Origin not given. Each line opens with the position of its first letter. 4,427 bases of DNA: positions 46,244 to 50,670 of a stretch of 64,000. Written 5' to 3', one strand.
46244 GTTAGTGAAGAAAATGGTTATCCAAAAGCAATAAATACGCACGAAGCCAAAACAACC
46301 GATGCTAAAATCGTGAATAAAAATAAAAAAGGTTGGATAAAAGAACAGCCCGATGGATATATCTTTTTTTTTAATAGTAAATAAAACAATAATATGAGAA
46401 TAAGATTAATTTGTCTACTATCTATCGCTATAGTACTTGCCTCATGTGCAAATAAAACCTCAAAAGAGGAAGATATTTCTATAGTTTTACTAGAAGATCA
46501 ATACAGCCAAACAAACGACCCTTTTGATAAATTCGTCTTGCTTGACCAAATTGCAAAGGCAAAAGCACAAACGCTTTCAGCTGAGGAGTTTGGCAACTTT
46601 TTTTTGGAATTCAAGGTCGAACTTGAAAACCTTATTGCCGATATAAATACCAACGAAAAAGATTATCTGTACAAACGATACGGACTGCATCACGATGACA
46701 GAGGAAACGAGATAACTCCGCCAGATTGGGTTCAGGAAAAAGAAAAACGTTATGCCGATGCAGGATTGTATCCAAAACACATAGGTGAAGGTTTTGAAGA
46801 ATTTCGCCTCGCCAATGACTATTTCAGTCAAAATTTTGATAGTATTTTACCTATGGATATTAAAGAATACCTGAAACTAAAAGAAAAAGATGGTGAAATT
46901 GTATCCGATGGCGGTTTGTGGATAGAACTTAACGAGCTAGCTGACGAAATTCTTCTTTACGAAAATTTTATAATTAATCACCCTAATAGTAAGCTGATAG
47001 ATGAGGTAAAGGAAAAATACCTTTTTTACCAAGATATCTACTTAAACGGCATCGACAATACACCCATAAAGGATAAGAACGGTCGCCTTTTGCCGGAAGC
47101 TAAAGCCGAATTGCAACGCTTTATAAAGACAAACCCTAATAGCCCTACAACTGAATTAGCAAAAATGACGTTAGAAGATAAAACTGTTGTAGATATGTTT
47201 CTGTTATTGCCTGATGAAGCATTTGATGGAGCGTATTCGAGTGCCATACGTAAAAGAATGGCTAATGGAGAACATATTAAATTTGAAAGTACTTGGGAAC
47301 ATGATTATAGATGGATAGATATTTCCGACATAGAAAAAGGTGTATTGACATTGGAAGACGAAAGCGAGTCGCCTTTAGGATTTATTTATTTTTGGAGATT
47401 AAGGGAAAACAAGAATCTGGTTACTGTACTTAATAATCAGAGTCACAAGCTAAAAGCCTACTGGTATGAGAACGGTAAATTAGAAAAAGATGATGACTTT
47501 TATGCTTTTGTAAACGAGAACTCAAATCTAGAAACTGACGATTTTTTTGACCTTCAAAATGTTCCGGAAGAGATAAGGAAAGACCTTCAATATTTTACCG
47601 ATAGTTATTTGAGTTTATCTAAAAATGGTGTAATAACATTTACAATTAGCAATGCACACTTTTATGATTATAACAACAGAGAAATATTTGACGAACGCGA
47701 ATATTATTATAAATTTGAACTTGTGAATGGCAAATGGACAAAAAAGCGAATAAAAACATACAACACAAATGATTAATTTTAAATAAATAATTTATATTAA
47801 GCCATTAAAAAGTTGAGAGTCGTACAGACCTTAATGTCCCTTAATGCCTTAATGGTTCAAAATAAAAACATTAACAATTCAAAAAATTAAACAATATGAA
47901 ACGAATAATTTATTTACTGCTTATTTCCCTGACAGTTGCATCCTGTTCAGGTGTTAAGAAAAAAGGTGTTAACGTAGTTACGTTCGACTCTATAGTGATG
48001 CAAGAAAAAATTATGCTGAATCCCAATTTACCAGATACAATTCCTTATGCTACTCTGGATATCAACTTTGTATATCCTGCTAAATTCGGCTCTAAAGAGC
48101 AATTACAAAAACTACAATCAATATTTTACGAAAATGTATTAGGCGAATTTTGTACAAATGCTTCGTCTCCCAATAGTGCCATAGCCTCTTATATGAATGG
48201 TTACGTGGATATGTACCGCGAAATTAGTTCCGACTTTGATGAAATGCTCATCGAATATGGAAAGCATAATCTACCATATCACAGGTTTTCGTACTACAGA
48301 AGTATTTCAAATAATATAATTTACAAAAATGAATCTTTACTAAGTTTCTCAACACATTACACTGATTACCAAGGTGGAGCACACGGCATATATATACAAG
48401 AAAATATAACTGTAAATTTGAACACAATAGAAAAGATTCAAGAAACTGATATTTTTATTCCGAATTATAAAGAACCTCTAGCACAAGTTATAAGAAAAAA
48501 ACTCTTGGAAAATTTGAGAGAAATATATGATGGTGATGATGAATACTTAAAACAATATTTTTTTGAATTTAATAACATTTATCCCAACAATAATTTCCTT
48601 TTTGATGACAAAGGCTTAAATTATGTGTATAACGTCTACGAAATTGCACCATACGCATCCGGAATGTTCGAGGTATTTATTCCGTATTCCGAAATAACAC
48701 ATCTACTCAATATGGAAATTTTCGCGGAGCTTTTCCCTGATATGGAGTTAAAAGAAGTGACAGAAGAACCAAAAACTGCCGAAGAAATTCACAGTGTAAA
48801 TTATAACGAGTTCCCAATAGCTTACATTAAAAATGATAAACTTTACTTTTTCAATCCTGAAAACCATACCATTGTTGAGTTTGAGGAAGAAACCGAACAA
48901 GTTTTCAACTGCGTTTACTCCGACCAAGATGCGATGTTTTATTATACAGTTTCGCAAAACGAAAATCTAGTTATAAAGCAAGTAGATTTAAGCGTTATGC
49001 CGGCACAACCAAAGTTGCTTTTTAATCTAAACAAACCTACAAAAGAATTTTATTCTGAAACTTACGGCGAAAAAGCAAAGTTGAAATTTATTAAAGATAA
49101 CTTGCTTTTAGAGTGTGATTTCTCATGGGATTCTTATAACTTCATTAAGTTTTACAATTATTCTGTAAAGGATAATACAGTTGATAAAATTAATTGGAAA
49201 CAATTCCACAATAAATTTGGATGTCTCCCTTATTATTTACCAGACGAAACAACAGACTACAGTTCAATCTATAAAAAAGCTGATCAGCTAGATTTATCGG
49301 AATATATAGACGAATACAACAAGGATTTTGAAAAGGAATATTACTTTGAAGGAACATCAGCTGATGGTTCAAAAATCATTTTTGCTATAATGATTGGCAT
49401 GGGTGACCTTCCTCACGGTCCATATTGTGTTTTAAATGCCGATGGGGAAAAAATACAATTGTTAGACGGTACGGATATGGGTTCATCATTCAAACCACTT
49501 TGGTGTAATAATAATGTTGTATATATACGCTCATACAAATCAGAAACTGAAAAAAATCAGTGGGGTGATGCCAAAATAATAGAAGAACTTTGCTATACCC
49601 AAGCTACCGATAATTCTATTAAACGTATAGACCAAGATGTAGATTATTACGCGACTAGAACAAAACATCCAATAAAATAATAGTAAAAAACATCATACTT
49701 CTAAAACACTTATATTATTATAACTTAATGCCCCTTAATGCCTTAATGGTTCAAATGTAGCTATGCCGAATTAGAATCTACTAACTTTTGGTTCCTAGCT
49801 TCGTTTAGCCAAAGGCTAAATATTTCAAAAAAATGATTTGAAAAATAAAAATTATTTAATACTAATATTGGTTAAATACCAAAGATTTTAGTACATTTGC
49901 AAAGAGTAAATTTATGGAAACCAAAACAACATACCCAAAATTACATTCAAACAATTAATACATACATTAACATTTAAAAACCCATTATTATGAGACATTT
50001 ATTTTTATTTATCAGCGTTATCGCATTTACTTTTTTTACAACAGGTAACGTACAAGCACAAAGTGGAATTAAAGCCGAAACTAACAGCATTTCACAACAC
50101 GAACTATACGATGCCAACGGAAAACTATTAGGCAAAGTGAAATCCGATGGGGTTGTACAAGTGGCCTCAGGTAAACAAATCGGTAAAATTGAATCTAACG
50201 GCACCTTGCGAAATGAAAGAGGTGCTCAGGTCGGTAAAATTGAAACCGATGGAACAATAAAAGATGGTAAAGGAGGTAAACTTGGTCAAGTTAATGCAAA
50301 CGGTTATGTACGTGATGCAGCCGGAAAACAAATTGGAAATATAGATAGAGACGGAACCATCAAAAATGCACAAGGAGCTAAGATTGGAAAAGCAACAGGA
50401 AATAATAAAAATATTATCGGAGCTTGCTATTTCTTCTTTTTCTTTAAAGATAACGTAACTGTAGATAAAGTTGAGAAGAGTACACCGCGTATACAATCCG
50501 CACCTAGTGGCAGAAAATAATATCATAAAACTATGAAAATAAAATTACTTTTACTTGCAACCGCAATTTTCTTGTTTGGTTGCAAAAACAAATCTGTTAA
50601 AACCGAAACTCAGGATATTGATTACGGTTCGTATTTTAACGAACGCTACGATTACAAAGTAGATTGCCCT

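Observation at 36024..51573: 15-kb same-strand island of small lipoproteins and unknown proteins with paralog families, remnants and hairpin repeats: possible immunity/inhibitor or surface-repertoire island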

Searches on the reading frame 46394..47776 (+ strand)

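Call 7: search_protein_families(library=pfam, max_evalue=0.01, proteins=[window:46394-47776:+])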
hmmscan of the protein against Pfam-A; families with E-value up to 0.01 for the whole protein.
window:46394-47776:+ (460 aa): 0 families

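Call 23: search_protein_families(library=ncbifam, max_evalue=0.01, proteins=[window:46394-47776:+])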
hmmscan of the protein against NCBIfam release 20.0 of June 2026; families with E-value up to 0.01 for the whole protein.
window:46394-47776:+ (460 aa): 1 family
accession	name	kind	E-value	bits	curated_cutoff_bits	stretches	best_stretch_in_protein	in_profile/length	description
TIGR03302.1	OM_YfiO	subfamily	0.00035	20.1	81.4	0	233-257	86-110/239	outer membrane protein assembly factor BamD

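Call 50: search_protein_families(library=pfam, max_evalue=1, proteins=[window:46394-47776:+])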
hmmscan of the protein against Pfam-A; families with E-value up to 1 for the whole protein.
window:46394-47776:+ (460 aa): 2 families
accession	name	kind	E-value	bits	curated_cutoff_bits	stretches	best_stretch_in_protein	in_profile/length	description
PF21289.3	EDC4_C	-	0.013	15.7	27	1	203-258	66-120/121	Enhancer of mRNA-decapping protein 4, C-terminal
PF13174.12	TPR_6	-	0.17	13.1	26.3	0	235-250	18-33/33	Tetratricopeptide repeat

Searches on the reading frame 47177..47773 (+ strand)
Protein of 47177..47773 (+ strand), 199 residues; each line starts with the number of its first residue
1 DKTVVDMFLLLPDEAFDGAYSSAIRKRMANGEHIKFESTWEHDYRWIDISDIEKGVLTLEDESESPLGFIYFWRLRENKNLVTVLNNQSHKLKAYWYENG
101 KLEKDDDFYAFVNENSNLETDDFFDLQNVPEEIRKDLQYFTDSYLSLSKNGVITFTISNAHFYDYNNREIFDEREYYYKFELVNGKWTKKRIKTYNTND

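Call 74: find_homologous_proteins(query=window:47177-47773:+, max_evalue=0.001)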
Query window:47177-47773:+ (199 aa): 3 proteins with E <= 0.001 among 84 candidates.
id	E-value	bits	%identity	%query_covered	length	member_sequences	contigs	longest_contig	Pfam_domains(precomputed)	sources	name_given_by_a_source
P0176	7.4e-71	256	59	95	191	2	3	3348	-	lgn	-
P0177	7.8e-25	106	37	97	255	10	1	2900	-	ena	-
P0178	8.3e-18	83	41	66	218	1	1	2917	-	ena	-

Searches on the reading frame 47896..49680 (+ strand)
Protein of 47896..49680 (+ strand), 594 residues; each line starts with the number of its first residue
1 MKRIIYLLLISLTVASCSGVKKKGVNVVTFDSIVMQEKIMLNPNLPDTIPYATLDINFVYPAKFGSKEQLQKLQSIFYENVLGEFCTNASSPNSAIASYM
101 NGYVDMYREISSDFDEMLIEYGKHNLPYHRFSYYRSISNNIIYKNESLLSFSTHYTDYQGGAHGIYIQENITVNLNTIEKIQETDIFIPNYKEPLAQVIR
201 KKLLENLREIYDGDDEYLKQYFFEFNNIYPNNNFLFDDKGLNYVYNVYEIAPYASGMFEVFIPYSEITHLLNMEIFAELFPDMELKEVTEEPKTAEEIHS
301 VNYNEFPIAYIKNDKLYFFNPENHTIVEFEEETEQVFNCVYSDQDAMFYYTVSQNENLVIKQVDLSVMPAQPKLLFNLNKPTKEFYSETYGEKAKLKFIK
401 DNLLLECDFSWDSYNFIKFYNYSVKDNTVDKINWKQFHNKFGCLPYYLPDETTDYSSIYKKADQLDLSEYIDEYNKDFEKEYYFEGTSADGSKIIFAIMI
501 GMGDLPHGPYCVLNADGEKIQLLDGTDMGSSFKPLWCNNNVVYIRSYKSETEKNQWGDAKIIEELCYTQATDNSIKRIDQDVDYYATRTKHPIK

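Call 7: search_protein_families(library=pfam, max_evalue=0.01, proteins=[window:47896-49680:+])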
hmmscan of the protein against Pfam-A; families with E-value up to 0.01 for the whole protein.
window:47896-49680:+ (594 aa): 3 families
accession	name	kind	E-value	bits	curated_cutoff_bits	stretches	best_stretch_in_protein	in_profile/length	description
PF11738.13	DUF3298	-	1.1e-18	68.4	24.1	1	185-265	2-84/84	Protein of unknown function (DUF3298)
PF13739.11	PdaC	-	1.2e-06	29.9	29.1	1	94-165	31-94/95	Deacetylase PdaC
PF08139.17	LPAM_1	-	0.0066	17.3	20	1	1-18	1-18/18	Prokaryotic membrane lipoprotein lipid attachment site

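Call 23: search_protein_families(library=ncbifam, max_evalue=0.01, proteins=[window:47896-49680:+])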
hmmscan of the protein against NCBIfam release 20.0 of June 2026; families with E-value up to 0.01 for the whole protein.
window:47896-49680:+ (594 aa): 0 families

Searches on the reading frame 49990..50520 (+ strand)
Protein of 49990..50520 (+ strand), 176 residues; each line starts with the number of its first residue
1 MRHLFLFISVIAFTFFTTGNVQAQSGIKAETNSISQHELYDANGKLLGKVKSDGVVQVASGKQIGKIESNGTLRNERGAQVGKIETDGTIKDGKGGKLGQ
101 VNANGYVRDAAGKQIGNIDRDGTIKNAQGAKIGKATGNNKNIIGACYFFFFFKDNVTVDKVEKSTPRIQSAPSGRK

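Call 7: search_protein_families(library=pfam, max_evalue=0.01, proteins=[window:49990-50520:+])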
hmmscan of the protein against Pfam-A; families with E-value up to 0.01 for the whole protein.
window:49990-50520:+ (176 aa): 3 families
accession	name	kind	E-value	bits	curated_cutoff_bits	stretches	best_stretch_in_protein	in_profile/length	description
PF21785.3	Bflower_2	-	2.3e-22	79.4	38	1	38-151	3-111/112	5-fold beta-flower protein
PF12396.14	DUF3659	-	7.5e-05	23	24.8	0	83-136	7-56/61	Protein of unknown function (DUF3659)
PF21784.3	Bflower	-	0.00051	20.8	25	0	36-84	16-63/116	4-fold beta flower protein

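Call 23: search_protein_families(library=ncbifam, max_evalue=0.01, proteins=[window:49990-50520:+])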
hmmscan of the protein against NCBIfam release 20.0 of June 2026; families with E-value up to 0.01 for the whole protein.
window:49990-50520:+ (176 aa): 0 families
